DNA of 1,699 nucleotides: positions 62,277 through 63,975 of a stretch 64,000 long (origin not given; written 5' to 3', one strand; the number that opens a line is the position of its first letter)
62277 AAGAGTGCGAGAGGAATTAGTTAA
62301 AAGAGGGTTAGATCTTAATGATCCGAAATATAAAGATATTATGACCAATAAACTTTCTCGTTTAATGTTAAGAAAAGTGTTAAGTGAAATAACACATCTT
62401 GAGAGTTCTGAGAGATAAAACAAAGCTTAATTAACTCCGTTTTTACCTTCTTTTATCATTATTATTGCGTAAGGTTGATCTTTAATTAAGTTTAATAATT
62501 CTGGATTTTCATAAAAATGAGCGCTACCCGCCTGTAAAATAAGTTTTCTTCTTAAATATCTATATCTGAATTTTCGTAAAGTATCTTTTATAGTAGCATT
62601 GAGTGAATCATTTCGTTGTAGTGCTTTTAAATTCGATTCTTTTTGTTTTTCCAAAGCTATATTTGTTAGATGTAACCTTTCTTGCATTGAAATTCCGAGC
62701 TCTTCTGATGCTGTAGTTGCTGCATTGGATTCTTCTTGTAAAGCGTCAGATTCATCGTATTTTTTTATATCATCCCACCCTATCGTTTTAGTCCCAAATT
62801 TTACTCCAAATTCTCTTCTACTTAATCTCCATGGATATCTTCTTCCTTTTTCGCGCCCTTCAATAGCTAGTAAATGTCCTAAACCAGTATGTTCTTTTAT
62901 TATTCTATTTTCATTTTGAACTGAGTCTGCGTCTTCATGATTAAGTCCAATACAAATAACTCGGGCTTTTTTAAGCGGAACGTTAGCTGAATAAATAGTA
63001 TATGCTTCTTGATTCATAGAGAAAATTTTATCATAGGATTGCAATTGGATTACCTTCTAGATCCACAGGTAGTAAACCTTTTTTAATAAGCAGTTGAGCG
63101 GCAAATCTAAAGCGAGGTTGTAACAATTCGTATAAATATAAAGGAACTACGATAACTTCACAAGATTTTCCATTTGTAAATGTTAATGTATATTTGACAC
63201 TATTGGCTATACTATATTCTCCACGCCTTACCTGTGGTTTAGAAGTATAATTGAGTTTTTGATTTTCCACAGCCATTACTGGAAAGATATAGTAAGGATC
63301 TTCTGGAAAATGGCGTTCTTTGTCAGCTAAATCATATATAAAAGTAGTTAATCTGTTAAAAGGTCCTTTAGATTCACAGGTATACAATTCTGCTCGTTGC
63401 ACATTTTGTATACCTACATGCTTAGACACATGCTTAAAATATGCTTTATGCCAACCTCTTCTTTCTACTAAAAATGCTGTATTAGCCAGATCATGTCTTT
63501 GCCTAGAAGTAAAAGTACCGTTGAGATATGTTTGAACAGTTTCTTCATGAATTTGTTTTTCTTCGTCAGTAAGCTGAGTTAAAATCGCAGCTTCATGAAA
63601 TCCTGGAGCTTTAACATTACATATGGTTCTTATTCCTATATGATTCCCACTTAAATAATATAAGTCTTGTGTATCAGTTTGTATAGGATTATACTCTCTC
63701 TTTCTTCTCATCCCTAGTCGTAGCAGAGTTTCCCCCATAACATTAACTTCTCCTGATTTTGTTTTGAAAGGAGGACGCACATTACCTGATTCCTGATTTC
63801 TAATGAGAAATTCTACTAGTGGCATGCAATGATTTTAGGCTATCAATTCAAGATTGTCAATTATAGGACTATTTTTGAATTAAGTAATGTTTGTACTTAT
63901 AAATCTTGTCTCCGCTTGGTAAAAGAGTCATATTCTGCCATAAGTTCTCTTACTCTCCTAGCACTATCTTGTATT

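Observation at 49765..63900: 14-kb island of ORFans including a nine-gene same-strand array: candidate undescribed system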

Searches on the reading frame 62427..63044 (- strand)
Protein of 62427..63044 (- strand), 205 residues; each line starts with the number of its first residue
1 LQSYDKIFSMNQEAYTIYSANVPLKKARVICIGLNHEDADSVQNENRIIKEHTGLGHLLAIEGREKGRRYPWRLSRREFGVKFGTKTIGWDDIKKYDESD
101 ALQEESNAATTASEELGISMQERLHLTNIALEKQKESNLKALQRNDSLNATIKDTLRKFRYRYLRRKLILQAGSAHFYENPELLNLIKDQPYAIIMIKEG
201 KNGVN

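Call 8: search_protein_families(library=pfam, max_evalue=0.1, proteins=[window:62427-63044:-])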
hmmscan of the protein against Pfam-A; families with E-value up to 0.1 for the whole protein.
window:62427-63044:- (205 aa): 2 families
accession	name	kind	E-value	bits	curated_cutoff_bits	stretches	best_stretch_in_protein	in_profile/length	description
PF18923.6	DUF5673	-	0.075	13.5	26.7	0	78-100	7-29/66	Domain of unknown function (DUF5673)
PF01640.23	Peptidase_C10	-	0.076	13.7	26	0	68-151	45-127/194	Peptidase C10 family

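Call 56: search_protein_families(library=phrogs, max_evalue=0.01, proteins=[window:62427-63044:-])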
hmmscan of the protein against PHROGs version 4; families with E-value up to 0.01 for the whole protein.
window:62427-63044:- (205 aa): 0 families

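Call 91: search_protein_families(library=padloc, max_evalue=0.01, proteins=[window:62427-63044:-])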
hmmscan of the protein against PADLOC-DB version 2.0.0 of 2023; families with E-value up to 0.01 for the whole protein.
window:62427-63044:- (205 aa): 0 families

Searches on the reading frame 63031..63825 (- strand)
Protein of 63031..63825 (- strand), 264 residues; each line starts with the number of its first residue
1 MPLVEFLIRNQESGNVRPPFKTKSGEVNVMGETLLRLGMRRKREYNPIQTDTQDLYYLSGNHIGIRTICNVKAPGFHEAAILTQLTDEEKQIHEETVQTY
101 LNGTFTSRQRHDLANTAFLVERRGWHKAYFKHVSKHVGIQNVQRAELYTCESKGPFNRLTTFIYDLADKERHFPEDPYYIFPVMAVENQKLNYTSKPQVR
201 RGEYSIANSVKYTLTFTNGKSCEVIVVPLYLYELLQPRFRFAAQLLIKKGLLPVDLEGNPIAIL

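Call 8: search_protein_families(library=pfam, max_evalue=0.1, proteins=[window:63031-63825:-])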
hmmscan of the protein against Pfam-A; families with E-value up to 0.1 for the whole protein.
window:63031-63825:- (264 aa): 0 families

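Call 56: search_protein_families(library=phrogs, max_evalue=0.01, proteins=[window:63031-63825:-])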
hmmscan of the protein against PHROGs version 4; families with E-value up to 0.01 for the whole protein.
window:63031-63825:- (264 aa): 0 families

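Call 91: search_protein_families(library=padloc, max_evalue=0.01, proteins=[window:63031-63825:-])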
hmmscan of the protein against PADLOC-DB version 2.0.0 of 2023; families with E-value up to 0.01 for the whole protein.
window:63031-63825:- (264 aa): 0 families

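Call 107: find_related_loci(query=window:63031-63825:-, collection=viral_contigs, flank=10000)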
Query window:63031-63825:- (264 aa) in viral_contigs; peptide patterns used: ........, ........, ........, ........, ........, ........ (x = any residue, [..] = any of these).
13 stretches matched a pattern, but none encodes a relative of the query by tblastn (E <= 1e-3).
